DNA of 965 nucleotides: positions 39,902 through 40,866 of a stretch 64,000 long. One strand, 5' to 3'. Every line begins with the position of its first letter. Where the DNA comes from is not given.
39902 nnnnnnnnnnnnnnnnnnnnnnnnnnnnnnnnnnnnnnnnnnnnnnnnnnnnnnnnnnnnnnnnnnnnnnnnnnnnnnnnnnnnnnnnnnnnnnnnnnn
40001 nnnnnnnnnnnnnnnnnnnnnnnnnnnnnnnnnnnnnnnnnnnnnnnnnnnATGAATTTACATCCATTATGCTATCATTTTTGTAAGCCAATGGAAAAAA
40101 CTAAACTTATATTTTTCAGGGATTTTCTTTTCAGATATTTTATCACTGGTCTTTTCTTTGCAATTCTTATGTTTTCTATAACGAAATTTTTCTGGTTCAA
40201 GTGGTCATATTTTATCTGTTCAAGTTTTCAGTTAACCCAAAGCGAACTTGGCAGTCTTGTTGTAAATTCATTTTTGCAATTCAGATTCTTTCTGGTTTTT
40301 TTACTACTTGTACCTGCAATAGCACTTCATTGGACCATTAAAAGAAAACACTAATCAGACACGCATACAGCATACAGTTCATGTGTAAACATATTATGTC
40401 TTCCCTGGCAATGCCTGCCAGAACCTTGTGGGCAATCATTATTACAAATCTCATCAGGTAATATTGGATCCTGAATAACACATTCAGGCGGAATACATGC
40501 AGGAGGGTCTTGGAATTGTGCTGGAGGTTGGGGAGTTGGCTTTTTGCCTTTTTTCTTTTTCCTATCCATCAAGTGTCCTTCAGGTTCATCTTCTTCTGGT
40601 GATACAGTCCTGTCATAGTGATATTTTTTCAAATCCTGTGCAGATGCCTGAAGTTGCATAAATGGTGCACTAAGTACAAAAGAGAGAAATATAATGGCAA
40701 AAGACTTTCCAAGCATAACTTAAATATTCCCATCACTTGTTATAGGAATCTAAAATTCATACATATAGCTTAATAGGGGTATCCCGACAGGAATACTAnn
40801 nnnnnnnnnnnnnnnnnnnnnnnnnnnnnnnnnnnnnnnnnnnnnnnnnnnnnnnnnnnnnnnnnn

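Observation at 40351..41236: Tandem pair of small secreted proteins with a shared novel 6-cysteine C-terminal domain and lysine/glycine-rich basic tracts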

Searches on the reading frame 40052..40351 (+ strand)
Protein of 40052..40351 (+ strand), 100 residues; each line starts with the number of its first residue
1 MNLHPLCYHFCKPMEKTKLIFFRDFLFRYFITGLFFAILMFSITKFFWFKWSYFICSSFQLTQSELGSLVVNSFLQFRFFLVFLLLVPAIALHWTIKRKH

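Call 35: search_protein_families(library=pfam, proteins=[window:40052-40351:+], max_evalue=1)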
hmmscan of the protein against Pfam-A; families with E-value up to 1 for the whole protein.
window:40052-40351:+ (100 aa): 1 family
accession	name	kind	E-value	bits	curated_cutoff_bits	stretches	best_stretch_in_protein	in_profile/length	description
PF02723.19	CoV_E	-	0.24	12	32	1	62-90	4-31/75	Coronavirus small envelope protein E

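Call 68: search_protein_families(library=ncbifam, proteins=[window:40091-40351:+], max_evalue=1)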
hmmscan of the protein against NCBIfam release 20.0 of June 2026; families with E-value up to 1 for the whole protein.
window:40091-40351:+ (87 aa): 0 families

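Call 69: search_protein_families(library=padloc, proteins=[window:40091-40351:+], max_evalue=1)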
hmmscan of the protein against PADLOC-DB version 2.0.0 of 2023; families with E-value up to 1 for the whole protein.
window:40091-40351:+ (87 aa): 0 families

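Call 70: search_protein_families(library=phrogs, proteins=[window:40091-40351:+], max_evalue=1)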
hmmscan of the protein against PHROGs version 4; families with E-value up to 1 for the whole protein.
window:40091-40351:+ (87 aa): 0 families

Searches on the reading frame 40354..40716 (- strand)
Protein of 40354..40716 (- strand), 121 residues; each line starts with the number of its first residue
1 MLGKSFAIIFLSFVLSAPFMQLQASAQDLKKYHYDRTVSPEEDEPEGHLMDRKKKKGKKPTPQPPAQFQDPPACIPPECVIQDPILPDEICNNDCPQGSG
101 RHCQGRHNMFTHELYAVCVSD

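Call 4: search_protein_families(library=pfam, proteins=[window:40354-40716:-], max_evalue=10)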
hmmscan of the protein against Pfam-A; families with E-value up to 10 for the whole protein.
window:40354-40716:- (121 aa): 0 families

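Call 5: search_protein_families(library=ncbifam, proteins=[window:40354-40716:-], max_evalue=10)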
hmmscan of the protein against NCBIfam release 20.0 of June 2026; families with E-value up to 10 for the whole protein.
window:40354-40716:- (121 aa): 1 family
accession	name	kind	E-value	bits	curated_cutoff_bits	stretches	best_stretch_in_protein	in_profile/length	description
NF010519.0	PRK13922.13-4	equivalog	0.26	10.4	505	1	43-112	327-396/406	rod shape-determining protein MreC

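Call 9: find_homologous_proteins(query=window:40354-40716:-, max_evalue=1)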
Query window:40354-40716:- (121 aa): 3 proteins with E <= 1 among 6 candidates.
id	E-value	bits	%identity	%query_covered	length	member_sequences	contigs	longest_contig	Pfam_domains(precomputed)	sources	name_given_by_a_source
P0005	3.3e-79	282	100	100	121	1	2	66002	-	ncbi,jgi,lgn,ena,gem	-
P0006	1.1e-47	180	63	100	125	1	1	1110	-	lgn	-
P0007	1.4e-47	179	66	100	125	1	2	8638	-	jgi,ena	jgi:hypothetical protein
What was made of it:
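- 40351..40716 (-): Gene B (121 aa): same layout as A, with a short Pro-rich linker. Orthologues P0006 and P0007 at 63-66% identity (call 9).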

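Call 69: search_protein_families(library=padloc, proteins=[window:40354-40716:-], max_evalue=1)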
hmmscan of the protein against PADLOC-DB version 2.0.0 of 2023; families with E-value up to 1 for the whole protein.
window:40354-40716:- (121 aa): 0 families

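Call 70: search_protein_families(library=phrogs, proteins=[window:40354-40716:-], max_evalue=1)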
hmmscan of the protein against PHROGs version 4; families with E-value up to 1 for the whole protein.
window:40354-40716:- (121 aa): 0 families
